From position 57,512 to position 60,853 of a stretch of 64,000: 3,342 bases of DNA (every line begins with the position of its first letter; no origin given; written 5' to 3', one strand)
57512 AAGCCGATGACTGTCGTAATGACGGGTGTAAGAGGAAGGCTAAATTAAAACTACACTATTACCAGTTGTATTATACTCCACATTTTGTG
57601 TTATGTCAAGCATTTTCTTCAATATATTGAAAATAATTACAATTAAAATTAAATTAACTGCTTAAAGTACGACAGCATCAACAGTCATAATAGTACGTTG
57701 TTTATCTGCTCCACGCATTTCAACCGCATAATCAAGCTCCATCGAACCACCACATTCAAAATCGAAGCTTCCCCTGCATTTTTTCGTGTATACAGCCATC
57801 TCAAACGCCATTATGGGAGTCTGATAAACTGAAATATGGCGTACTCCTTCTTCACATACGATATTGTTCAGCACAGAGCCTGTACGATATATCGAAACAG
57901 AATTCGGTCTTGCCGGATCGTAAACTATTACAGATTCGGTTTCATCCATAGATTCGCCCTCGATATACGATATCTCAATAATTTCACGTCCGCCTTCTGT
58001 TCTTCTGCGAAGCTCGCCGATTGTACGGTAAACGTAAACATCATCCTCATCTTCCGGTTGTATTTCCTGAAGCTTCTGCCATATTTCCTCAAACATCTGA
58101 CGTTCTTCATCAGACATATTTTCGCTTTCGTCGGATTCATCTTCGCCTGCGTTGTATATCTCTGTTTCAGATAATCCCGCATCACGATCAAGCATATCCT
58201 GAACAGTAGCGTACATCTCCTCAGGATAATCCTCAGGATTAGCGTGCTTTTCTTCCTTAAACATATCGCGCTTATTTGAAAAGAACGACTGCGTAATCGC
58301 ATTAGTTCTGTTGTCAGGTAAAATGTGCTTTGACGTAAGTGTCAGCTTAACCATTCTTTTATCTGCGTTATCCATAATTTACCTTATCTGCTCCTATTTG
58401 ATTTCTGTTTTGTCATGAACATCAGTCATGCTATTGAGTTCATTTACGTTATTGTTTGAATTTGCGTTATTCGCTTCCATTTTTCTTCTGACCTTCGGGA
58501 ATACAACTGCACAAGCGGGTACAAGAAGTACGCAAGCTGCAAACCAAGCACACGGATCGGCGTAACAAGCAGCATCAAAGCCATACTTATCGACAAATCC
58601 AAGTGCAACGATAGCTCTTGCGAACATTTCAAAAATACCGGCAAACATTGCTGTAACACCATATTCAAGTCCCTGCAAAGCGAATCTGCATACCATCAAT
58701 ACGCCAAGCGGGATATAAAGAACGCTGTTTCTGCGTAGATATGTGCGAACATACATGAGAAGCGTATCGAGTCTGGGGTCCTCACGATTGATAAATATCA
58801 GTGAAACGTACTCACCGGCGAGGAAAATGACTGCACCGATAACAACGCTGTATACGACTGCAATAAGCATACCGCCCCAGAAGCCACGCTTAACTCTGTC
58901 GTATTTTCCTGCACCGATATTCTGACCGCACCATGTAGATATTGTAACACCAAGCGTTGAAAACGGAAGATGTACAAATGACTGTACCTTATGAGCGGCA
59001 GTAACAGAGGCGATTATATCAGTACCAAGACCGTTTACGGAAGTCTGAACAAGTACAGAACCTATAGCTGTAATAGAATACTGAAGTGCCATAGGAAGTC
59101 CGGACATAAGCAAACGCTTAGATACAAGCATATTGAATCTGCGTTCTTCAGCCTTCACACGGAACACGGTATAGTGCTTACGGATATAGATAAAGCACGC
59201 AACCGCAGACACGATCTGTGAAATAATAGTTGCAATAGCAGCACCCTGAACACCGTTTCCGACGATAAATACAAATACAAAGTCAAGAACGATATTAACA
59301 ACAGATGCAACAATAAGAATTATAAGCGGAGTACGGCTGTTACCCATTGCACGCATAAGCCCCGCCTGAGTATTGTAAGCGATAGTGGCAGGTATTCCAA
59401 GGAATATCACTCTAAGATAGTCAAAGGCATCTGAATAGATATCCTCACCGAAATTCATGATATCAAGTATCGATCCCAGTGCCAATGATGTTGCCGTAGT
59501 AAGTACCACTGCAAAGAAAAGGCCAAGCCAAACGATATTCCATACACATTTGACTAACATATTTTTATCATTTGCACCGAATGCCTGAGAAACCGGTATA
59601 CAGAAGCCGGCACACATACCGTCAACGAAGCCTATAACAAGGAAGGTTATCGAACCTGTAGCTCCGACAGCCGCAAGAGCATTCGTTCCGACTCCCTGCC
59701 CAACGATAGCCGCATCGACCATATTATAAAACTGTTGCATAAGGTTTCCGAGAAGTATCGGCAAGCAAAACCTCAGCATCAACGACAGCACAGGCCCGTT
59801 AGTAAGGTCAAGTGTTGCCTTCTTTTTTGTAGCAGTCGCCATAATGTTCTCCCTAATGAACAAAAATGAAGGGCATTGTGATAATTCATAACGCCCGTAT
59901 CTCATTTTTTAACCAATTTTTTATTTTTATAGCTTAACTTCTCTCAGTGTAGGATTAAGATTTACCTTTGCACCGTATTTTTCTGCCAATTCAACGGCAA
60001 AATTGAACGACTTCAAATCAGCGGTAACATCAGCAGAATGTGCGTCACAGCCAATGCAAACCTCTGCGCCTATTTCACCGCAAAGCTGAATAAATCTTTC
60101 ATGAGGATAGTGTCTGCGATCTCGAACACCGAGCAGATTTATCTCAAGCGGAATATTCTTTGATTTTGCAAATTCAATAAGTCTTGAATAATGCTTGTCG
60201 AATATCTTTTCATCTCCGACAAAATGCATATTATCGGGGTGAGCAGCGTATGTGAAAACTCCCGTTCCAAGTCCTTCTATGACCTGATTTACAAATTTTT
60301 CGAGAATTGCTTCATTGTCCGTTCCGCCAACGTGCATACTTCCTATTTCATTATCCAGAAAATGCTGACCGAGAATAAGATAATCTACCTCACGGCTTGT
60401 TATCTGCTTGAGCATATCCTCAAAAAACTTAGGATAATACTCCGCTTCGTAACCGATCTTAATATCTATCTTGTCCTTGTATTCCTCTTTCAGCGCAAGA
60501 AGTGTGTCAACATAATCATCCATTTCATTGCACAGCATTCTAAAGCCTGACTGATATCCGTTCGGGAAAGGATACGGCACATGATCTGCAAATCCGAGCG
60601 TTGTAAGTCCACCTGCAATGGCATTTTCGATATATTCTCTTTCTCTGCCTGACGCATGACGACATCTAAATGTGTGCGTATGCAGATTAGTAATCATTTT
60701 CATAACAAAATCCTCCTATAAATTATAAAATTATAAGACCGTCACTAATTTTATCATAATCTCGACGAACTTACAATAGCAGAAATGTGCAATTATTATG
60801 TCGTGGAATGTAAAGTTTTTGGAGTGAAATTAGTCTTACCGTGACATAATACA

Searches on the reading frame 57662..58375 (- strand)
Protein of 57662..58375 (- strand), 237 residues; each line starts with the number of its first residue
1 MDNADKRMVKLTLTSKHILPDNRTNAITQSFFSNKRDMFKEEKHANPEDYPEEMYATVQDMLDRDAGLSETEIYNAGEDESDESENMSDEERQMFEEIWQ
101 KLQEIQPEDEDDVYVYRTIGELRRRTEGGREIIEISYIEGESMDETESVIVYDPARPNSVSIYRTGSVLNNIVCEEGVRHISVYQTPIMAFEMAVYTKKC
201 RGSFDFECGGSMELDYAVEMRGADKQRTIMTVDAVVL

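Call 68: search_protein_families(library=pfam, proteins=[window:57662-58375:-], max_evalue=0.00001)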
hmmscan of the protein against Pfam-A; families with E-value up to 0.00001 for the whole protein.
window:57662-58375:- (237 aa): 1 family
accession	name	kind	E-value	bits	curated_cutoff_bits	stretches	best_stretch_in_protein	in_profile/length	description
PF09148.16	DUF1934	-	2.1e-15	57.3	22.5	1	104-226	6-122/128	Domain of unknown function (DUF1934)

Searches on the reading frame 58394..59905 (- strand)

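Call 68: search_protein_families(library=pfam, proteins=[window:58394-59905:-], max_evalue=0.00001)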
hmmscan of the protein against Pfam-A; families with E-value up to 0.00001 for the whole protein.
window:58394-59905:- (503 aa): 1 family
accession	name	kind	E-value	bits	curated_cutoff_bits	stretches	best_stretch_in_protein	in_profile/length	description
PF01554.23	MatE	-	2.7e-43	147.9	24.9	2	49-210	1-161/161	MatE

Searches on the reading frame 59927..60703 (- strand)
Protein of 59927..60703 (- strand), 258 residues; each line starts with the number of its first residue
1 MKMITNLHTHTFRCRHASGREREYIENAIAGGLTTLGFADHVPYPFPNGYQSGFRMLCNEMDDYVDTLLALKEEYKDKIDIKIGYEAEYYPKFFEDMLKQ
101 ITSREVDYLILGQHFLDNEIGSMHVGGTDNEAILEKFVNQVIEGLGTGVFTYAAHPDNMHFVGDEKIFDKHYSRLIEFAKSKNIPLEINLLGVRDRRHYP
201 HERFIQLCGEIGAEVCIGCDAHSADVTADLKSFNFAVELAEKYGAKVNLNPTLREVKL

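Call 68: search_protein_families(library=pfam, proteins=[window:59927-60703:-], max_evalue=0.00001)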
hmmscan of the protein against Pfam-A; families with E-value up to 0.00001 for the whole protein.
window:59927-60703:- (258 aa): 1 family
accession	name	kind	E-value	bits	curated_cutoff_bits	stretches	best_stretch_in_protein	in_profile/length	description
PF02811.25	PHP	-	2.7e-16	60.8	26.4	1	7-189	2-162/164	PHP domain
